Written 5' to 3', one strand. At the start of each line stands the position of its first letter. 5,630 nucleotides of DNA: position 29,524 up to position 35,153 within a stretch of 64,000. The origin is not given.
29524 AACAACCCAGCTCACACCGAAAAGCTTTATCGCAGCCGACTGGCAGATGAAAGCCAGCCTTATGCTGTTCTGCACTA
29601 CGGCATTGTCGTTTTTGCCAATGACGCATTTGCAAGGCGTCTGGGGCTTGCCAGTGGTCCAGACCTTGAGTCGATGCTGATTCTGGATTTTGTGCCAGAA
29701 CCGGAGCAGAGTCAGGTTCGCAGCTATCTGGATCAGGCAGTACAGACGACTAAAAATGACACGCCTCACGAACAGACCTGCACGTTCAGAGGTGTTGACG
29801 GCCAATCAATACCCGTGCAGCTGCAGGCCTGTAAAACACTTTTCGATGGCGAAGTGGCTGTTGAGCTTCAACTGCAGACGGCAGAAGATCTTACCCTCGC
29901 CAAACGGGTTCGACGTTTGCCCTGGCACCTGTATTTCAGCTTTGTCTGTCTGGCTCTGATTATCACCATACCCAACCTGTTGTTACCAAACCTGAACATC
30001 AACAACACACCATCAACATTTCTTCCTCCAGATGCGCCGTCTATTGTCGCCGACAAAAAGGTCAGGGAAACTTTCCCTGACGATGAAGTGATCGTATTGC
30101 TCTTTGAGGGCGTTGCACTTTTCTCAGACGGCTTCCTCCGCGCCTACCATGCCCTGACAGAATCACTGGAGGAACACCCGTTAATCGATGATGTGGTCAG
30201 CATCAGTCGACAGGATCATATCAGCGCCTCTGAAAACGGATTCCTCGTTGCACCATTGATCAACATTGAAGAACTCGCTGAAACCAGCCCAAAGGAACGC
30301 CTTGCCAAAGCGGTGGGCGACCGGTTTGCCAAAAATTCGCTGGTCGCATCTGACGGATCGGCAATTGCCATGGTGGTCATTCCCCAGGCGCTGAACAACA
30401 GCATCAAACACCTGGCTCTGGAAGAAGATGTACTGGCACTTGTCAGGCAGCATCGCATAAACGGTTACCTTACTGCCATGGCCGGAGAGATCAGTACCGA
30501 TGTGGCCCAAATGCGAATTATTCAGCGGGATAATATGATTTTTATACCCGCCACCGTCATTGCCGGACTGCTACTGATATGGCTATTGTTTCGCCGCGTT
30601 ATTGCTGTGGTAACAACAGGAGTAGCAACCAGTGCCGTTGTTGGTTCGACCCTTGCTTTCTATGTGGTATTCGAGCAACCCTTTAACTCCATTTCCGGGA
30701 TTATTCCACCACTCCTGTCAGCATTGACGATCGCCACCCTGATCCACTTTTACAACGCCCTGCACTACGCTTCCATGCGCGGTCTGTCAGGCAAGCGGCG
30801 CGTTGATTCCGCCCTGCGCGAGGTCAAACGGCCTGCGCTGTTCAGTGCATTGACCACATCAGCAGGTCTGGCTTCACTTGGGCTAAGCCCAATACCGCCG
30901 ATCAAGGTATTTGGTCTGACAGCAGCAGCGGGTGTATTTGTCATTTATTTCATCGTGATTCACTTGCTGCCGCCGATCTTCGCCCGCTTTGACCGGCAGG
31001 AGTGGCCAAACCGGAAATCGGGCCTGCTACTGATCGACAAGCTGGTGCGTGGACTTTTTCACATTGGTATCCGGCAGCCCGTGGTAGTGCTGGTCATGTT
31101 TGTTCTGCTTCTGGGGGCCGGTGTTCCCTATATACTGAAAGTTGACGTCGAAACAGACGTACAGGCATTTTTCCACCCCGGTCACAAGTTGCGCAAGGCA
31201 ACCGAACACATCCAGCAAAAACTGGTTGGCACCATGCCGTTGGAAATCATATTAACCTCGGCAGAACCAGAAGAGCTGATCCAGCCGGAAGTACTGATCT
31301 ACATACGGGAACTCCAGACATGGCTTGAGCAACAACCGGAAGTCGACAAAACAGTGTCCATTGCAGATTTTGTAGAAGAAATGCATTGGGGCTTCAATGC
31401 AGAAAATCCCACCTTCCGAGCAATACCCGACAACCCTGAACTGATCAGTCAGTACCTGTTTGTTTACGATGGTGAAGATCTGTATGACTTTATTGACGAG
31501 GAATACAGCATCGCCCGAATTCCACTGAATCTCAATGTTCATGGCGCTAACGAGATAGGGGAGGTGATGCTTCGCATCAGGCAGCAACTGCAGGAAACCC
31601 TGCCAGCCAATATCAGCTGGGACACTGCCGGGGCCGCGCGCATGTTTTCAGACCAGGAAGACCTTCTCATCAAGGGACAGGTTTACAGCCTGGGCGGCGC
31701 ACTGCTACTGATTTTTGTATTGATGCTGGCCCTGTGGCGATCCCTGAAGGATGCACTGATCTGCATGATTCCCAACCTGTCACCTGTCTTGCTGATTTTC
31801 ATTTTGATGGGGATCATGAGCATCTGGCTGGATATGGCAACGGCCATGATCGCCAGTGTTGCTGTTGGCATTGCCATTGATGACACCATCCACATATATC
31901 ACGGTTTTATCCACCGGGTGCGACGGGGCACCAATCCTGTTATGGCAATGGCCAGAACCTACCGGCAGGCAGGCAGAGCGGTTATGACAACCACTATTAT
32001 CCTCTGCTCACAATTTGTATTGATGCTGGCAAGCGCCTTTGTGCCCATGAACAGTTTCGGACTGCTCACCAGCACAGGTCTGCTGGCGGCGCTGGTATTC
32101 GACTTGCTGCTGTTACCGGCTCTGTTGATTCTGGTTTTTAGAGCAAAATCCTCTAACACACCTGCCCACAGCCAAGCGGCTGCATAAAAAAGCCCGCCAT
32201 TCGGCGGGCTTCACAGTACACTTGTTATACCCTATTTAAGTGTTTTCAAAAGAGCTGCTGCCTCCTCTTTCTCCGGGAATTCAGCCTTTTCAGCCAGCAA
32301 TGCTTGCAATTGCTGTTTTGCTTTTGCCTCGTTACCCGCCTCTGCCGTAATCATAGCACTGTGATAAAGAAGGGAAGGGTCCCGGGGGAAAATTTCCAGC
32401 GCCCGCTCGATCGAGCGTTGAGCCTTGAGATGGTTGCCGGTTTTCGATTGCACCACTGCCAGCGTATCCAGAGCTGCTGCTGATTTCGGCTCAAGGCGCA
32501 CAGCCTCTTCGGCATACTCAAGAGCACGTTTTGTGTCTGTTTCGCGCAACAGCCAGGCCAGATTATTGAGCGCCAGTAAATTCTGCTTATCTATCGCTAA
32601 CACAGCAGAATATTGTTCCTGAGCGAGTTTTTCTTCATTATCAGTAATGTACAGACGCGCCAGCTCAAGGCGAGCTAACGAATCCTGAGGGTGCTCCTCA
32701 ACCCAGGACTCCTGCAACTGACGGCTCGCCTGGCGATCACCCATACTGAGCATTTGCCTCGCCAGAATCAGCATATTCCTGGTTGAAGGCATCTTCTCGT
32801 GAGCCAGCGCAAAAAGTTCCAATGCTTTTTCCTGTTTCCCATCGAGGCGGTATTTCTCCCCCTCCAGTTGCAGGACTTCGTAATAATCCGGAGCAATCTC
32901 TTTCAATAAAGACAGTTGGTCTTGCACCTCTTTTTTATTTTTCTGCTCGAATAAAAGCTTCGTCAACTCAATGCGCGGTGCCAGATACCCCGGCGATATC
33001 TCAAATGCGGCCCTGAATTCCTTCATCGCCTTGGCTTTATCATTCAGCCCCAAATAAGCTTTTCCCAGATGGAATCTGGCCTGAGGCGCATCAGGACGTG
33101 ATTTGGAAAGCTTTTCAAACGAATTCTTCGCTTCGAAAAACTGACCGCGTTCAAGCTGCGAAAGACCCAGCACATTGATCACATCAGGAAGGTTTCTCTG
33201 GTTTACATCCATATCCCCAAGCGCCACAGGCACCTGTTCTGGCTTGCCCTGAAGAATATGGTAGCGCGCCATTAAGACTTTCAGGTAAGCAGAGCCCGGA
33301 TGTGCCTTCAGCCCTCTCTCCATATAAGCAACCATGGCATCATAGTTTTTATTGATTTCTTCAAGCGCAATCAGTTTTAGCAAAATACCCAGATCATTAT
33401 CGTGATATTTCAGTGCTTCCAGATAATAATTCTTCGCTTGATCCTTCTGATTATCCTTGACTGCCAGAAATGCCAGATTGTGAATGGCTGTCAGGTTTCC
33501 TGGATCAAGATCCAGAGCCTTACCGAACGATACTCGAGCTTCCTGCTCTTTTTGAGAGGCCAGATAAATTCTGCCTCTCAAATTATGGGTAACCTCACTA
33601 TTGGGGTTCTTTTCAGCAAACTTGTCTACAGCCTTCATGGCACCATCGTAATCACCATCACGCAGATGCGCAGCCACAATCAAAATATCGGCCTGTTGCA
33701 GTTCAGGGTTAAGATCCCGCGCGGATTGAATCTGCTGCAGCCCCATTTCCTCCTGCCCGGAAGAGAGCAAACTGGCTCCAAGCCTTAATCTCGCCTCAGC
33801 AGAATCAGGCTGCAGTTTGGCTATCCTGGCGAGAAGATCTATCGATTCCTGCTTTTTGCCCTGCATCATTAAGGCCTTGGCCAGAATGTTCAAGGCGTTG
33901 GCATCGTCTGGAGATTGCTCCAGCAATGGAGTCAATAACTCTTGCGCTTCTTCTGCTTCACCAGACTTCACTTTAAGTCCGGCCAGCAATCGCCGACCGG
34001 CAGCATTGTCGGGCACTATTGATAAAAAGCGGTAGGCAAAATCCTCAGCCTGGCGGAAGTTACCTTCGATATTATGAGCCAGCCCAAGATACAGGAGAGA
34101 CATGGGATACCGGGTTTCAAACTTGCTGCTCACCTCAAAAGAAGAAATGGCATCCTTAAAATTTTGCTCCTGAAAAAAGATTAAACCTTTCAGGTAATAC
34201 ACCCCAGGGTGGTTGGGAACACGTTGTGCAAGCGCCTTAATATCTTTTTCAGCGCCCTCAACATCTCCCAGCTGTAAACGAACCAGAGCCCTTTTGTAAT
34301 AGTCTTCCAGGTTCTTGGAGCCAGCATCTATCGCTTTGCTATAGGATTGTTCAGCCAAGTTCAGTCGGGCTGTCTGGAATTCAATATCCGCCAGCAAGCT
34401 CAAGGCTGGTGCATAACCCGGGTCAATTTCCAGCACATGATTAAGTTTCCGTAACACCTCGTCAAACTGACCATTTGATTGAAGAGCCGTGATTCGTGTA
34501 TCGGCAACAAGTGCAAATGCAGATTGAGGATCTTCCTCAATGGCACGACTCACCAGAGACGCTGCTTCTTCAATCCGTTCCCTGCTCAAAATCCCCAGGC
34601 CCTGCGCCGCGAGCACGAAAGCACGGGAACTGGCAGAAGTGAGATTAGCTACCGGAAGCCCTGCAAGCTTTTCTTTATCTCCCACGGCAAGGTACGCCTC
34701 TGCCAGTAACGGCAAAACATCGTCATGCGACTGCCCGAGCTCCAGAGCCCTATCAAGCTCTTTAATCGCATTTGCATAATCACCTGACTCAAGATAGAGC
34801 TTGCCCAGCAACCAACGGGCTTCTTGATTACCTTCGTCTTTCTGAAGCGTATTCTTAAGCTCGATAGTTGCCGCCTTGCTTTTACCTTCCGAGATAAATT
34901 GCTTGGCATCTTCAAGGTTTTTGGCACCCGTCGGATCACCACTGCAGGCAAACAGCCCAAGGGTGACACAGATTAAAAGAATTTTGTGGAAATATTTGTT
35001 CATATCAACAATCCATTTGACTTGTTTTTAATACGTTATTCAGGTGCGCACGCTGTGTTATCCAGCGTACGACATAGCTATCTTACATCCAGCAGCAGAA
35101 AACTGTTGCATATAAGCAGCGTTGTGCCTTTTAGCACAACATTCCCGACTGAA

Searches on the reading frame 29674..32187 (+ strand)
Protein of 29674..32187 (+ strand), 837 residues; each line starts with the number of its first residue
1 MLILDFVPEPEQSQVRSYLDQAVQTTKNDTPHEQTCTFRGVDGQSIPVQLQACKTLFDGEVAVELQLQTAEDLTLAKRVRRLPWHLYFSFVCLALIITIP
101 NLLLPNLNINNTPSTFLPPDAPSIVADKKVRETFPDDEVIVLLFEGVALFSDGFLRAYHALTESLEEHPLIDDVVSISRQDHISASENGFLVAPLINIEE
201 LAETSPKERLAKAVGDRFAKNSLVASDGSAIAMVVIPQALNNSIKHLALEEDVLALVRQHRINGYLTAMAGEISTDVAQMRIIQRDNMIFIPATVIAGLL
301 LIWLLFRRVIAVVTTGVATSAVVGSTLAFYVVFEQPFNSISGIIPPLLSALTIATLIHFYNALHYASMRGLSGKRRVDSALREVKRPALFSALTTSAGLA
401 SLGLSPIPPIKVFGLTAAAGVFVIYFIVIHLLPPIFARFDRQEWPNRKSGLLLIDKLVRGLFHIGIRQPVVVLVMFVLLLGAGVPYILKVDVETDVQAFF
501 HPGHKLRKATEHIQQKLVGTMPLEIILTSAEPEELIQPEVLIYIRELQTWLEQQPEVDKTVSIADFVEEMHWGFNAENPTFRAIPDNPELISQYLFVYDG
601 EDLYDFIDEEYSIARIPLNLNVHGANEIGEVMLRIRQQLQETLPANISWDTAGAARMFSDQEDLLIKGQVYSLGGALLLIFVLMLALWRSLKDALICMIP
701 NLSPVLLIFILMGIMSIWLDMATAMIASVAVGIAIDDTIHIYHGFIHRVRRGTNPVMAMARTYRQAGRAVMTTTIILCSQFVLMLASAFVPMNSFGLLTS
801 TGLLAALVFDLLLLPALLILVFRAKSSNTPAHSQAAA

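Call 12: search_protein_families(library=ncbifam, proteins=[window:29674-32187:+], max_evalue=0.00001)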
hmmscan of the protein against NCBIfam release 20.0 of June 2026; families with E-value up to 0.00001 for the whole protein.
window:29674-32187:+ (837 aa): 7 families
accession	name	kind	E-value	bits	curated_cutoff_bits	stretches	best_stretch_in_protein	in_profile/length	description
TIGR00921.1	2A067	subfamily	1.1e-41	142.8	351.9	2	467-821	4-346/733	hydrophobe/amphiphile efflux-3 (HAE3) family transporter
TIGR00833.1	actII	subfamily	5.1e-26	91.2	874.7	2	614-829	118-340/910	MMPL family RND transporter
TIGR03480.1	HpnN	hypoth_equivalog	1.6e-19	69.4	751.85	1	653-818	698-856/862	hopanoid biosynthesis associated RND transporter like protein HpnN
NF000282.2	RND_permease_1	subfamily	5.4e-07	27.9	1250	1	624-826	295-500/1029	multidrug efflux RND transporter permease subunit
NF007133.0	PRK09579.1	equivalog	5.8e-07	27.5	1763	1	626-781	297-445/1017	multidrug efflux RND transporter permease subunit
NF033617.1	RND_permease_2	subfamily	8.7e-07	27.3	1250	1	637-782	303-445/1009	multidrug efflux RND transporter permease subunit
NF052374.1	HopndTporHpnN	equivalog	1.5e-06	26.6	1100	0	677-821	279-426/858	hopanoid transporter HpnN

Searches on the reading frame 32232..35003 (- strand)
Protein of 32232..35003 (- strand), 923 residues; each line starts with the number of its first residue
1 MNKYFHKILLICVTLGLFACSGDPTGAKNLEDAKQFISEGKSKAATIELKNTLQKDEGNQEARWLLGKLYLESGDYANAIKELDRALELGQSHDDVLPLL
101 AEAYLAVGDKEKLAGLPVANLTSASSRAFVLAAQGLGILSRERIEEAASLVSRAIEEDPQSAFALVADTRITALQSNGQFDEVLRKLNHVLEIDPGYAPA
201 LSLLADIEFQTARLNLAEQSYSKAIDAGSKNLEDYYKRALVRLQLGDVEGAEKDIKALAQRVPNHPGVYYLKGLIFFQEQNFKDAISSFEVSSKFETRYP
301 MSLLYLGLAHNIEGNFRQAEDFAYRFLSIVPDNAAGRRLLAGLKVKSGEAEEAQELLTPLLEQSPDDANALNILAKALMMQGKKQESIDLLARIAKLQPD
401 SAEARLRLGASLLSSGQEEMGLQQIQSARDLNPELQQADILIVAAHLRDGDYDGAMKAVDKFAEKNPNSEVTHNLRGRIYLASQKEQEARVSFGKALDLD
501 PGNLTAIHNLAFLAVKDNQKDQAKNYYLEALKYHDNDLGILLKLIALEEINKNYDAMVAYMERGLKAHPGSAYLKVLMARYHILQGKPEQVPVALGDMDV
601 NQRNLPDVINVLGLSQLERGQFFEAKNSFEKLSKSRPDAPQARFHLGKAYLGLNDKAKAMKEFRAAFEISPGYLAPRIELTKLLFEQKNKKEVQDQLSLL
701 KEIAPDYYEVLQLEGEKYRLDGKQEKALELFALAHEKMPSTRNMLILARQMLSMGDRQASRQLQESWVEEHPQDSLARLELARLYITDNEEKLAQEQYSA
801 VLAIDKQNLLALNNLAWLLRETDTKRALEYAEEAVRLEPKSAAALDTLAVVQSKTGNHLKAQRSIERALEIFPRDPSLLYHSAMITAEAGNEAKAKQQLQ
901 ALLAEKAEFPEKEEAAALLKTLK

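Call 12: search_protein_families(library=ncbifam, proteins=[window:32232-35003:-], max_evalue=0.00001)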
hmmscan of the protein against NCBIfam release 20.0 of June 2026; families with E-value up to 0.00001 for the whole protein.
window:32232-35003:- (923 aa): 27 families (the best 25 are shown)
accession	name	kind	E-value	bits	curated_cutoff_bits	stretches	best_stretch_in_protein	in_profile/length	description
TIGR02917.1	PEP_TPR_lipo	equivalog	1.2e-197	658.8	312.2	1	7-903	4-898/899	XrtA/PEP-CTERM system TPR-repeat protein PrsT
NF040959.1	MamA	equivalog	2e-44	151.5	200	2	375-526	44-195/204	magnetosome protein MamA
TIGR02521.1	type_IV_pilW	equivalog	2.4e-40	138.5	154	3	747-901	37-194/234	type IV pilus biogenesis/stability protein PilW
NF033920.0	C39_PA2778_fam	equivalog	4.8e-30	104.8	150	1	740-839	152-255/255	PA2778 family cysteine peptidase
NF033762.1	social_mot_Tgl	equivalog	2.3e-26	92.6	225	0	753-910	78-237/252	social motility TPR repeat lipoprotein Tgl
TIGR02552.1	LcrH_SycD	equivalog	4.4e-25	88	104.8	0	345-436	29-120/136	SycD/LcrH family type III secretion system chaperone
NF052415.1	T3SS_chap_SctY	equivalog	2.7e-23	82.5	70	1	327-393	33-102/106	type III secretion apparatus assembly chaperone SctY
TIGR02795.1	tol_pal_ybgF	equivalog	4.8e-23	82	90.1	0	443-529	9-101/119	tol-pal system protein YbgF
TIGR00990.1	3a0801s09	subfamily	2.1e-22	79.5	757.25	2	200-323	333-456/615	mitochondrial import receptor subunit TOM70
NF008757.0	PRK11788.1-5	equivalog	6.3e-21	75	363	0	31-114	185-269/388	lipopolysaccharide assembly protein LapB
NF008756.0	PRK11788.1-4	equivalog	2e-19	69.9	474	0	32-157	186-311/389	lipopolysaccharide assembly protein LapB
NF033758.1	gliding_GltE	equivalog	8.2e-19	67.9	225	0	470-650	87-266/411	adventurous gliding motility TPR repeat lipoprotein GltE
NF047507.1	TPR_BatC_Lepto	exception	9.1e-19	67.8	175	0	445-525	67-151/214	TPR repeat-containing protein BatC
TIGR04510.1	mod_pep_cyc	subfamily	1.7e-16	59.9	400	1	345-548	409-611/814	putative peptide modification system cyclase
TIGR03939.1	PGA_TPR_OMP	equivalog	2.7e-16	59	366.65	0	818-910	63-154/800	poly-beta-1,6 N-acetyl-D-glucosamine export porin PgaA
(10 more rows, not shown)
